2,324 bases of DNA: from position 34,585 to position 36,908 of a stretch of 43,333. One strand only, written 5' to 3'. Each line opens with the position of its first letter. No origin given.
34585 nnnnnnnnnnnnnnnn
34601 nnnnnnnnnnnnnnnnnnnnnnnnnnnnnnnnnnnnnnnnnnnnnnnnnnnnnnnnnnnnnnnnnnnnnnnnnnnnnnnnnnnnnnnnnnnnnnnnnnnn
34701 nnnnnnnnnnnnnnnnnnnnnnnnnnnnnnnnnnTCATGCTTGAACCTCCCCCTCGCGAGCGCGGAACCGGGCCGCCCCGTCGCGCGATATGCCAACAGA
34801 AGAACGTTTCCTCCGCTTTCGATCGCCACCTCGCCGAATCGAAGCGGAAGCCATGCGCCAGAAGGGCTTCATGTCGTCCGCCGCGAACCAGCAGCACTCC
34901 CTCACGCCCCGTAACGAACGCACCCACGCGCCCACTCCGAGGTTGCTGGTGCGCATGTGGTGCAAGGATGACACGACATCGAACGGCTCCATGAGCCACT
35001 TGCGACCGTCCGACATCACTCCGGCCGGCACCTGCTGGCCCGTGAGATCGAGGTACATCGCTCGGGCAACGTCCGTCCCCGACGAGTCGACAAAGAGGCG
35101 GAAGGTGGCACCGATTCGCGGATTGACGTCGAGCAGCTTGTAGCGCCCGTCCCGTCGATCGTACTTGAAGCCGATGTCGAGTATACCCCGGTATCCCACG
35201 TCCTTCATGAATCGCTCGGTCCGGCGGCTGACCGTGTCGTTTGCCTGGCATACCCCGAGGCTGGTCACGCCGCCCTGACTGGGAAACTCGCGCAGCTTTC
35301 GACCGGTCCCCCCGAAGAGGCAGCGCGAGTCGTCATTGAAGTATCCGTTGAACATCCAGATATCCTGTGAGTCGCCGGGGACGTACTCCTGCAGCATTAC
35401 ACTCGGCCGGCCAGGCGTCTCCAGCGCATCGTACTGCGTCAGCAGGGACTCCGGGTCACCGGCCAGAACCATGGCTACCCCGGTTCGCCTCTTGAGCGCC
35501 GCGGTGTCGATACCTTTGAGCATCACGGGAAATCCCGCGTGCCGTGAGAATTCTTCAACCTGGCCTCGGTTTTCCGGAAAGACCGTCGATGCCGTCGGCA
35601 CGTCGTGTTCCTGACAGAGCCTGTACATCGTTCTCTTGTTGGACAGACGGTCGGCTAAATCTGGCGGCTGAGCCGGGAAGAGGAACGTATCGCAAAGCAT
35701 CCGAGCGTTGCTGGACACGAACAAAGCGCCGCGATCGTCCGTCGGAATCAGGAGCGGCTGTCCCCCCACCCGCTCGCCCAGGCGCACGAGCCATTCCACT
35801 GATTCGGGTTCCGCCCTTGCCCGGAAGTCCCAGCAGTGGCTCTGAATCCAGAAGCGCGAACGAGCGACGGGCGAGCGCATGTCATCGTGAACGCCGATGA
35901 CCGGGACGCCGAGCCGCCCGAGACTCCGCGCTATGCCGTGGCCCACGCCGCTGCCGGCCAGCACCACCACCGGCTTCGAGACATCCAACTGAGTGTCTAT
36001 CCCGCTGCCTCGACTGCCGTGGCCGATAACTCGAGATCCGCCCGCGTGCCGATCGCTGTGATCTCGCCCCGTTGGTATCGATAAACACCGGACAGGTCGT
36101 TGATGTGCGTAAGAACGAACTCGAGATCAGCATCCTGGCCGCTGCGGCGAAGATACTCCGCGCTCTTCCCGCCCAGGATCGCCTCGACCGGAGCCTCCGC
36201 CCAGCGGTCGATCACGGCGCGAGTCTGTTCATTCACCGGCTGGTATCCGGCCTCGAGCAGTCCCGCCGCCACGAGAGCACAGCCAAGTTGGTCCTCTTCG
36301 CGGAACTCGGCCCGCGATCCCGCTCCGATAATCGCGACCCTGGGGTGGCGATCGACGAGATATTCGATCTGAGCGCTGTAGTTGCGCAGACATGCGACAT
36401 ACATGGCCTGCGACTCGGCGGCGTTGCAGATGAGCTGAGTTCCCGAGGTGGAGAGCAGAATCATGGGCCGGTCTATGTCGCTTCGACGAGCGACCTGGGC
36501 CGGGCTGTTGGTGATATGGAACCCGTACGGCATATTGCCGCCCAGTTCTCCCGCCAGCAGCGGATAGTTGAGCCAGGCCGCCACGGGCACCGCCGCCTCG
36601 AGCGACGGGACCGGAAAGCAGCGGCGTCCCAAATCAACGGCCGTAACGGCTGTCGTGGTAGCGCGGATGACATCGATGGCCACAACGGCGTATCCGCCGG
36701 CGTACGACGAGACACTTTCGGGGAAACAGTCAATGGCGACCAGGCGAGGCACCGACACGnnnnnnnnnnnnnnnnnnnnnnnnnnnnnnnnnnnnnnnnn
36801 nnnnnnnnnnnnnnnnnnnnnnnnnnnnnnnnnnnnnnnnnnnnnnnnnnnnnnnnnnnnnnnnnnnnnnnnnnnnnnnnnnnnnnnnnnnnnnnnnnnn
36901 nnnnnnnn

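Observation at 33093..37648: comA-comB (sulfolactate synthesis) in one operon with an ATP-grasp ligase and two methyltransferases inside a polysaccharide locus: candidate sulfolactyl-decoration pathway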

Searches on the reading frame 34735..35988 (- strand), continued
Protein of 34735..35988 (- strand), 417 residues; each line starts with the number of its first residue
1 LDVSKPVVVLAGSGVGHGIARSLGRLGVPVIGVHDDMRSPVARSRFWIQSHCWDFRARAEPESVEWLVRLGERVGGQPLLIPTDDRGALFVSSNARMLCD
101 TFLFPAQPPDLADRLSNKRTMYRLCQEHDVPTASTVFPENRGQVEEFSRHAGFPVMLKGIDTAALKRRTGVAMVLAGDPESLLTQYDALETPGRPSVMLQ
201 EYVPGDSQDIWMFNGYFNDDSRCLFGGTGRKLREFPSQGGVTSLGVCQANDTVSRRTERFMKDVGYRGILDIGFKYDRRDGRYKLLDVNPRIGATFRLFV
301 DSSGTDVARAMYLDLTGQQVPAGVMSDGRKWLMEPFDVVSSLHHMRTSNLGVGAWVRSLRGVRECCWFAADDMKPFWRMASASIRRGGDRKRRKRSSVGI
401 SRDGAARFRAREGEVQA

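Call 79: search_protein_families(library=pfam, proteins=[L117:3867-4721:+, L117:4718-5911:+, L117:7358-8962:+, L120:4051-5688:+, L151:3865-5151:+, L151:5127-5921:+, L151:7265-8902:+, L162:690-1814:+, L162:1790-2584:+, L150:2055-2984:+], max_evalue=0.01)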
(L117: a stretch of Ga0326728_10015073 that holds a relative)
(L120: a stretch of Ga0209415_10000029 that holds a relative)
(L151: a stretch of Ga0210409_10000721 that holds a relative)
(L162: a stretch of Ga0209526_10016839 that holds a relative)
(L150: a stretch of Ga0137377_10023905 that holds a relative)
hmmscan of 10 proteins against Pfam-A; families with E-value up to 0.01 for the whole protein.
L117:3867-4721:+ (284 aa): 0 families

L117:4718-5911:+ (397 aa): 5 families
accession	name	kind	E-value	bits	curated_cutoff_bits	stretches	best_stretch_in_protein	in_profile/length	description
PF00534.26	Glycos_transf_1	-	1.2e-19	71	26.4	1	194-356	10-170/172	Glycosyl transferases group 1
PF13692.12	Glyco_trans_1_4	-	2.8e-16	60.5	27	1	202-343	4-141/142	Glycosyl transferases group 1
PF13524.12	Glyco_trans_1_2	-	1.1e-12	48.6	25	1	220-373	5-143/144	Glycosyl transferase-like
PF13439.12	Glyco_transf_4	-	1.2e-10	42.1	28.5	1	34-181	12-164/170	Glycosyltransferase Family 4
PF13579.12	Glyco_trans_4_4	-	1.5e-09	38.9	29.7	1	34-174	11-147/158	Glycosyl transferase 4-like domain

L117:7358-8962:+ (534 aa): 2 families
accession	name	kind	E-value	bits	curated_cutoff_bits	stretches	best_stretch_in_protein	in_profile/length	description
PF13440.11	Polysacc_synt_3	-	1.2e-22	80.9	23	1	73-372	2-291/293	Polysaccharide biosynthesis protein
PF01943.22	Polysacc_synt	-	1.9e-12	47.6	28.2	1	49-318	2-266/274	Polysaccharide biosynthesis protein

L120:4051-5688:+ (545 aa): 1 family
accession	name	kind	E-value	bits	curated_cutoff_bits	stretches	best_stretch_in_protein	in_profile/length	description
PF04185.19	Phosphoesterase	-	1.5e-73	248.5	23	1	35-489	1-353/356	Phosphoesterase family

L151:3865-5151:+ (428 aa): 2 families
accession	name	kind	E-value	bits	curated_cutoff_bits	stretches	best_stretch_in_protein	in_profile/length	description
PF02423.21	OCD_Mu_crystall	-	1.2e-61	208.8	24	1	104-412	14-312/314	Ornithine cyclodeaminase/mu-crystallin family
PF01488.26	Shikimate_DH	-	2e-07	31.6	24.3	1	224-312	11-96/138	Shikimate / quinate 5-dehydrogenase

L151:5127-5921:+ (264 aa): 15 families
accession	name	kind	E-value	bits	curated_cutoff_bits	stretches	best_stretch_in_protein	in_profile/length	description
PF08241.18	Methyltransf_11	-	2.6e-20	73.3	21.2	1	95-191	1-94/95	Methyltransferase domain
PF13649.12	Methyltransf_25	-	2.9e-19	70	27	1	94-188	1-97/97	Methyltransferase domain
PF13847.12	Methyltransf_31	-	3.6e-18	66.1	27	1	90-195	3-112/145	Methyltransferase domain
PF13489.12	Methyltransf_23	-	7e-15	55.6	27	1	85-220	15-143/164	Methyltransferase domain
PF01209.24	Ubie_methyltran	-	2.4e-12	47.1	20.1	1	81-193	38-152/233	ubiE/COQ5 methyltransferase family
PF08242.18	Methyltransf_12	-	6.4e-11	43.3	30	1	95-190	1-98/98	Methyltransferase domain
PF02353.26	CMAS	-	3.2e-06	27.1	27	1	79-192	51-164/273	Mycolic acid cyclopropane synthetase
PF05401.17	NodS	-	1.4e-05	25.5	24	1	69-190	22-142/201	Nodulation protein S (NodS)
PF05175.20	MTS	-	7.2e-05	22.9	23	1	80-137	21-77/170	Methyltransferase small domain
PF24675.1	NpmA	-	0.00018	21.3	60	1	85-239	18-183/214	16S rRNA (adenine(1408)-N(1))-methyltransferase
PF01135.25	PCMT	-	0.00031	21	20.3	1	81-150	64-135/210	Protein-L-isoaspartate(D-aspartate) O-methyltransferase (PCMT)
PF00891.24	Methyltransf_2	-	0.0026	17.6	22.3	1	71-230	43-208/210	O-methyltransferase domain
PF02390.23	Methyltransf_4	-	0.003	17.5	24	0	94-136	5-46/173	Putative methyltransferase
PF13679.12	Methyltransf_32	-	0.0051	17.2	27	1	78-139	13-77/143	Methyltransferase domain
PF08123.19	DOT1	-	0.0067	16.4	23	0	79-146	31-97/205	Histone methylation protein DOT1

L151:7265-8902:+ (545 aa): 2 families
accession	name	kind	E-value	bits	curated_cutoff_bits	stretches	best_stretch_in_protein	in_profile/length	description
PF01943.22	Polysacc_synt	-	7.3e-16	58.8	28.2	1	53-326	3-262/274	Polysaccharide biosynthesis protein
PF13440.11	Polysacc_synt_3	-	1.2e-10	41.6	23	1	75-386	1-291/293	Polysaccharide biosynthesis protein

L162:690-1814:+ (374 aa): 2 families
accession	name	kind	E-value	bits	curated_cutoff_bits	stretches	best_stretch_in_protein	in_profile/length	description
PF02423.21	OCD_Mu_crystall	-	3.2e-60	204.2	24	1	50-358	14-312/314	Ornithine cyclodeaminase/mu-crystallin family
PF01488.26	Shikimate_DH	-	1.7e-07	31.8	24.3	1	170-258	11-96/138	Shikimate / quinate 5-dehydrogenase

L162:1790-2584:+ (264 aa): 14 families
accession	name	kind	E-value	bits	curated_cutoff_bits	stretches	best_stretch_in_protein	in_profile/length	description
PF08241.18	Methyltransf_11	-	5.3e-20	72.3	21.2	1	95-191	1-94/95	Methyltransferase domain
PF13649.12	Methyltransf_25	-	2.6e-19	70.1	27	1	94-188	1-97/97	Methyltransferase domain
PF13847.12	Methyltransf_31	-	7.1e-18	65.1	27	1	90-195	3-112/145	Methyltransferase domain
PF13489.12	Methyltransf_23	-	3.3e-14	53.4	27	1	88-220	20-143/164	Methyltransferase domain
PF01209.24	Ubie_methyltran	-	2.7e-12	47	20.1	1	82-193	39-152/233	ubiE/COQ5 methyltransferase family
PF08242.18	Methyltransf_12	-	1.3e-10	42.3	30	1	95-190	1-98/98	Methyltransferase domain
PF02353.26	CMAS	-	1.5e-06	28.2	27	1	80-192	52-164/273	Mycolic acid cyclopropane synthetase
PF05175.20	MTS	-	3.3e-05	24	23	1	80-139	21-79/170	Methyltransferase small domain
PF05401.17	NodS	-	9.7e-05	22.7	24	1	88-181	41-133/201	Nodulation protein S (NodS)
PF01135.25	PCMT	-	0.00033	20.9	20.3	1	82-189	65-168/210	Protein-L-isoaspartate(D-aspartate) O-methyltransferase (PCMT)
PF02390.23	Methyltransf_4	-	0.0012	18.8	24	0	94-137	5-47/173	Putative methyltransferase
PF24675.1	NpmA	-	0.0015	18.3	60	0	88-235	21-179/214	16S rRNA (adenine(1408)-N(1))-methyltransferase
PF00891.24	Methyltransf_2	-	0.0021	17.9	22.3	1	75-208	47-180/210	O-methyltransferase domain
PF13679.12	Methyltransf_32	-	0.0058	17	27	1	78-139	13-77/143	Methyltransferase domain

L150:2055-2984:+ (309 aa): 2 families
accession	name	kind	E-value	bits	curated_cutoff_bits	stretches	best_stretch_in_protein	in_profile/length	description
PF01522.26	Polysacc_deac_1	-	2.4e-21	76.4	23.1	1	79-252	3-122/124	Polysaccharide deacetylase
PF03065.20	Glyco_hydro_57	-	0.0041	16.9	21.2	1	184-308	98-225/291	Glycosyl hydrolase family 57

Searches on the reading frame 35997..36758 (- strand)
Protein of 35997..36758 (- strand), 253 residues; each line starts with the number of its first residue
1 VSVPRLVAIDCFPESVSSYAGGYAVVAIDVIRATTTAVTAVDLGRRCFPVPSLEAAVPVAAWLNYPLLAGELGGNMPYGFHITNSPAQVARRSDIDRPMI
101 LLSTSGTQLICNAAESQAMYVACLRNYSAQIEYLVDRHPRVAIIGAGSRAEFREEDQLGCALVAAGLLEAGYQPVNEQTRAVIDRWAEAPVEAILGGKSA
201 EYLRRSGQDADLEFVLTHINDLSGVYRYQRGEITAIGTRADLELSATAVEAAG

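Call 3: search_protein_families(library=pfam, proteins=[window:35997-36758:-], max_evalue=0.01)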
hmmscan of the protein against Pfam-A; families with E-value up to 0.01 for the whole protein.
window:35997-36758:- (253 aa): 1 family
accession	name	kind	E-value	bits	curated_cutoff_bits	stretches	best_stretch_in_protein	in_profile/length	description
PF04029.19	2-ph_phosp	-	2.7e-34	118.7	26.4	1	22-217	14-213/226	2-phosphosulpholactate phosphatase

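Call 4: search_protein_families(library=ncbifam, proteins=[window:35997-36758:-], max_evalue=0.01)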
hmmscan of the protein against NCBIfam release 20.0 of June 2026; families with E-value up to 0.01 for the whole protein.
window:35997-36758:- (253 aa): 8 families
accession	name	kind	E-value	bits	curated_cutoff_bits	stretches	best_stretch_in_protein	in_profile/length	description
NF002057.0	PRK00886.1-6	equivalog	2e-21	76.3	235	1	24-232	16-221/228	2-phosphosulfolactate phosphatase family protein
TIGR00298.1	TIGR00298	equivalog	1.6e-20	73.9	175.05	1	25-235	2-215/216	2-phosphosulfolactate phosphatase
NF002054.0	PRK00886.1-3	equivalog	1.1e-19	70.8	330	1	24-230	21-232/241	2-phosphosulfolactate phosphatase family protein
NF010700.0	PRK14100.1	equivalog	1.7e-17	63.5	332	1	9-215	5-212/237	2-phosphosulfolactate phosphatase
NF002056.0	PRK00886.1-5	equivalog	4.6e-16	58.9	323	1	14-173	10-173/243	2-phosphosulfolactate phosphatase family protein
NF002053.0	PRK00886.1-2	equivalog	1.1e-14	54.3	319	1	22-188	18-191/243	2-phosphosulfolactate phosphatase family protein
NF002055.0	PRK00886.1-4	equivalog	1.2e-13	51.2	345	1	24-169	21-168/236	2-phosphosulfolactate phosphatase family protein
NF002052.0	PRK00886.1-1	equivalog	1.8e-08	34.3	440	1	24-159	21-158/239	2-phosphosulfolactate phosphatase family protein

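Call 29: search_solved_structures(query=window:35997-36758:-, max_evalue=0.01, show_alignments=2)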
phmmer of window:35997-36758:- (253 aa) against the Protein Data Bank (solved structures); distinct sequences matched with E-value up to 0.01: 3.
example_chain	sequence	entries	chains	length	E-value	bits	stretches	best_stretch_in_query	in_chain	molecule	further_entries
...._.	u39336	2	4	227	2.5e-14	56.5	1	25-163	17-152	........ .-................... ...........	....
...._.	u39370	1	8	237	2.3e-12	50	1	18-216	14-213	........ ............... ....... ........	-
1vr0_A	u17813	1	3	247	7.4e-11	45.1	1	24-158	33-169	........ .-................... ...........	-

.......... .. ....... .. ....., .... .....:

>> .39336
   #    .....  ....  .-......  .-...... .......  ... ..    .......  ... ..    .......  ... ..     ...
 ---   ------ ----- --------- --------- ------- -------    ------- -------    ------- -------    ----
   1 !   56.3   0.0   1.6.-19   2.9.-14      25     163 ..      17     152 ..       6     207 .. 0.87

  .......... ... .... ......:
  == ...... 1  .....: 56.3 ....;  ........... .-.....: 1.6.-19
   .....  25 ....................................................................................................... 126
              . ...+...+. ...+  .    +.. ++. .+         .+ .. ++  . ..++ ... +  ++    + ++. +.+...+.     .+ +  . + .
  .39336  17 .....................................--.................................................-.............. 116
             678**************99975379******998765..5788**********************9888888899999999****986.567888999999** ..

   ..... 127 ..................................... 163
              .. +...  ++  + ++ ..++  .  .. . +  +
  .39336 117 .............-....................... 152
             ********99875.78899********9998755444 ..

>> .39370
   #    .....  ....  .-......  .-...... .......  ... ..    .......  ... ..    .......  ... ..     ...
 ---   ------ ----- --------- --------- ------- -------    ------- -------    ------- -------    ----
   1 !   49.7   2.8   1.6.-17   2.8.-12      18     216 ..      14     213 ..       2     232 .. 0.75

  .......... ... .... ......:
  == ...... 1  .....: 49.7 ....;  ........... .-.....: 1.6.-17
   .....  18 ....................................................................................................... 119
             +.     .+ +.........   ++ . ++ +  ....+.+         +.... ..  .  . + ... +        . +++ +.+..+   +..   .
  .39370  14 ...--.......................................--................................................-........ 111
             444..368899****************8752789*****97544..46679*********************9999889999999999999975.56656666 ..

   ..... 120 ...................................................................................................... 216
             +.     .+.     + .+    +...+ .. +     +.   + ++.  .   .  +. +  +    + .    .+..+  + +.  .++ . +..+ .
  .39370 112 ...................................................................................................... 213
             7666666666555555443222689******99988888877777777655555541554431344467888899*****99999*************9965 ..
